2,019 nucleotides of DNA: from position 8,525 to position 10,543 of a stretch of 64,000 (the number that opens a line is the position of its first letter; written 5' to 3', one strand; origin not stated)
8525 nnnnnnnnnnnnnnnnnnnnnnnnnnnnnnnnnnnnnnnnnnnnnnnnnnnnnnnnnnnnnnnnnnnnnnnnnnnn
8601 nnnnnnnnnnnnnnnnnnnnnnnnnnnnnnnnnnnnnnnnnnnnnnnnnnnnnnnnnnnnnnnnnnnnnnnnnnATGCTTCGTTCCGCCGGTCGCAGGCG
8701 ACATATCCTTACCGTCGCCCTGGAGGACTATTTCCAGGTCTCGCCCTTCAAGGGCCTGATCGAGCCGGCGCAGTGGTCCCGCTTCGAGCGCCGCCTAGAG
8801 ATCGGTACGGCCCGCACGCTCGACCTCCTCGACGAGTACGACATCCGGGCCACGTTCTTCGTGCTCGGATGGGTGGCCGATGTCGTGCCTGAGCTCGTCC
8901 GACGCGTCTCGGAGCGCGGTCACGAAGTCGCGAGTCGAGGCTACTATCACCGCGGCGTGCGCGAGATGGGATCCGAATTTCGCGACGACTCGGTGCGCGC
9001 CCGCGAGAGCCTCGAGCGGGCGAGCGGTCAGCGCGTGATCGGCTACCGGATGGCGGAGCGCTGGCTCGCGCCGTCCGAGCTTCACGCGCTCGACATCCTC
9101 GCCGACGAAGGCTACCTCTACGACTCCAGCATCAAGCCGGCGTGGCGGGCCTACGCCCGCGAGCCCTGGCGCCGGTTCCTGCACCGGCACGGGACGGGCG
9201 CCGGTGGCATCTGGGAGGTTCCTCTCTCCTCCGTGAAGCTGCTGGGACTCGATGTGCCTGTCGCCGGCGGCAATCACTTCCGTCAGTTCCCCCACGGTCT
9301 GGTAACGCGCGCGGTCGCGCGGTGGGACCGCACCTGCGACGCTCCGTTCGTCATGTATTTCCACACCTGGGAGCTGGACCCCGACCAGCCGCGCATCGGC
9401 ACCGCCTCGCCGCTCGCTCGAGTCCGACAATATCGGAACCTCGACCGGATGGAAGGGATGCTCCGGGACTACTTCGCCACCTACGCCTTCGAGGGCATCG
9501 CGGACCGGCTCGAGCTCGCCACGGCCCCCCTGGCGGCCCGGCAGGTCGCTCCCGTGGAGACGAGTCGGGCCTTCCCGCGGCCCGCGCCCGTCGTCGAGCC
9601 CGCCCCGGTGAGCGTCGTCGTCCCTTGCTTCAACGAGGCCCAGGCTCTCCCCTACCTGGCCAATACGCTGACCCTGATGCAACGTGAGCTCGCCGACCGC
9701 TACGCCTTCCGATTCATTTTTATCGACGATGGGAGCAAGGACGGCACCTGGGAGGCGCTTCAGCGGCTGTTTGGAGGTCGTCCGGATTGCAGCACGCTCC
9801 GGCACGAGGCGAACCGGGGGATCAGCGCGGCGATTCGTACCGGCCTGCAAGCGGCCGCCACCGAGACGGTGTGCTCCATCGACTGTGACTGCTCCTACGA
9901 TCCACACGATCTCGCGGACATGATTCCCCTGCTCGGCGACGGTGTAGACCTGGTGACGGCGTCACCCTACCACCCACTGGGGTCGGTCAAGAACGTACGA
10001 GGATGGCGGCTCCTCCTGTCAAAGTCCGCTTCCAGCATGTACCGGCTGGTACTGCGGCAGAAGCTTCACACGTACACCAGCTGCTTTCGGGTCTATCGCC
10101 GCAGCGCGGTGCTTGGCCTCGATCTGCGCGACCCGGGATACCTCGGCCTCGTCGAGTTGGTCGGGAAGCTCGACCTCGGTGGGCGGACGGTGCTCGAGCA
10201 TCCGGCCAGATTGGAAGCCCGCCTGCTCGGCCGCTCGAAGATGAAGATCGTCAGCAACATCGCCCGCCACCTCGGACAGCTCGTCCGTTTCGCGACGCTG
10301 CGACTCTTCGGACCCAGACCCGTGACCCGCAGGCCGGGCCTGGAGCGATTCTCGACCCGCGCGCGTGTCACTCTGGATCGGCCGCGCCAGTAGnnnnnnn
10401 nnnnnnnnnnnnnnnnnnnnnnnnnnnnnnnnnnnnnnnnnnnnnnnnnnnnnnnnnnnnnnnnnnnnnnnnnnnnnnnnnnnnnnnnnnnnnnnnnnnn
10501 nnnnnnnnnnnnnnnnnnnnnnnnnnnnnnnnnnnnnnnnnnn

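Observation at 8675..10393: Single polypeptide fusing a NodB/DUF3473-type deacetylase to a DPM1/ArnC-like GT2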

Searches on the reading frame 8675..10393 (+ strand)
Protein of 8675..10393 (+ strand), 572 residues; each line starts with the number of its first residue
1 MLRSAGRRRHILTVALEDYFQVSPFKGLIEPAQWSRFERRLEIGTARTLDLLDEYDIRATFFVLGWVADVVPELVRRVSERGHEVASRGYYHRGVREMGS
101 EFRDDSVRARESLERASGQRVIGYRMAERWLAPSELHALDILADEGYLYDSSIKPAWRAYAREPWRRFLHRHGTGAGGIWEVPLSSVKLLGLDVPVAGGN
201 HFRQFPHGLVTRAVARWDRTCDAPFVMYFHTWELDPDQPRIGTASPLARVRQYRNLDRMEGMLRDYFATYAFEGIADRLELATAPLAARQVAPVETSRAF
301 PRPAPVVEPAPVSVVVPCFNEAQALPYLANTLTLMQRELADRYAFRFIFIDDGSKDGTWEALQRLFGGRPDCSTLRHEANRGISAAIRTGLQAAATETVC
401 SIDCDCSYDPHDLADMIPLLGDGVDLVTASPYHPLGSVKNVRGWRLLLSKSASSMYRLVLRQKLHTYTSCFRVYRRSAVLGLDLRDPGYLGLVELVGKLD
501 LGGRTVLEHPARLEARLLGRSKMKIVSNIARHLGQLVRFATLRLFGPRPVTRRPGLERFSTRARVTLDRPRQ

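Call 4: search_protein_families(library=pfam, proteins=[window:8675-10393:+], max_evalue=0.01)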
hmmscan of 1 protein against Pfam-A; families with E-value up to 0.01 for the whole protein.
window:8675-10393:+ (572 aa): 6 families
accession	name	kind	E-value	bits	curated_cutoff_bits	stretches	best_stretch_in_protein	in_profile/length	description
PF11959.13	DUF3473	-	7.1e-29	100.9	29.6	1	151-276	1-126/130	Domain of unknown function (DUF3473)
PF00535.33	Glycos_transf_2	-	1.8e-28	100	23.3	1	313-479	1-164/168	Glycosyl transferase family 2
PF01522.26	Polysacc_deac_1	-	2.8e-14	53.6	23.1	1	45-126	21-103/124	Polysaccharide deacetylase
PF10111.15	Glyco_tranf_2_2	-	6.5e-06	26.3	27.3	1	315-418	2-104/276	Glycosyltransferase like family 2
PF13641.12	Glyco_tranf_2_3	-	2.1e-05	25.1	27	1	310-432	2-124/230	Glycosyltransferase like family 2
PF13704.12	Glyco_tranf_2_4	-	0.0095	16.8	27.5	0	345-391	20-65/98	Glycosyl transferase family 2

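Call 5: search_protein_families(library=ncbifam, proteins=[window:8675-10393:+], max_evalue=0.01)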
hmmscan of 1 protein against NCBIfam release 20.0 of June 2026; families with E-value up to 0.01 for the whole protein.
window:8675-10393:+ (572 aa): 24 families
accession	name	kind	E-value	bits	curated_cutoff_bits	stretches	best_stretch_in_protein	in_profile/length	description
TIGR03006.1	pepcterm_polyde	equivalog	1.5e-74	250.5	276.2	1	12-275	3-267/272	XrtA system polysaccharide deacetylase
TIGR03965.1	mycofact_glyco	equivalog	1.5e-14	53.8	280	1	295-427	59-187/467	mycofactocin biosynthesis glycosyltransferase MftF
TIGR03937.1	PgaC_IcaA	equivalog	7.1e-14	51.6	422.3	1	308-417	43-147/407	poly-beta-1,6-N-acetyl-D-glucosamine synthase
NF047588.1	GlcsyltransPgfSStrep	equivalog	7.2e-12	45.1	500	1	312-430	3-120/308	glycosyltransferase PgfS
TIGR02764.1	spore_ybaN_pdaB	equivalog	8.9e-12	45.2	237.4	1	45-121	21-98/191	polysaccharide deacetylase family sporulation protein PdaB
TIGR04243.1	nodulat_NodB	equivalog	3.3e-10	39.8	240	1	45-124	17-97/197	chitooligosaccharide deacetylase NodB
NF007986.1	PRK10714.1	equivalog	8.2e-10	38.2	529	1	312-479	8-169/316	undecaprenyl-phosphate 4-deoxy-4-formamido-L-arabinose transferase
NF045821.1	PgAcgDacpgdA1_Bac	equivalog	2.3e-09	36.6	400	1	45-118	103-177/282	peptidoglycan-N-acetylglucosamine deacetylase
NF041875.1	EPS_EpsD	equivalog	3.4e-09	36.5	370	1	312-415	1-99/325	exopolysaccharide biosynthesis glycosyltransferase EpsD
NF058614.1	PPMAGASynPpgS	equivalog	7.9e-08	32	370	1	312-511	2-194/226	polyprenyl-phospho-N-acetylgalactosaminyl synthase PpgS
NF007482.0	PRK10073.1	equivalog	2.9e-07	29.8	423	1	312-411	8-101/334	glycosyltransferase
TIGR02884.1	spore_pdaA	equivalog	4.1e-07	29.9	298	1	45-121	52-129/224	delta-lactam-biosynthetic de-N-acetylase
TIGR04283.1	glyco_like_mftF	equivalog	1.1e-06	28.4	182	1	312-414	1-90/221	TIGR04283 family arsenosugar biosynthesis glycosyltransferase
NF041391.1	DPhHxTase_Halo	equivalog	5.1e-06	25.6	375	1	350-515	29-185/213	dolichyl-phosphate hexose transferase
TIGR02873.1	spore_ylxY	hypoth_equivalog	8.3e-06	25.2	391.5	1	47-121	102-177/268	probable sporulation protein, polysaccharide deacetylase family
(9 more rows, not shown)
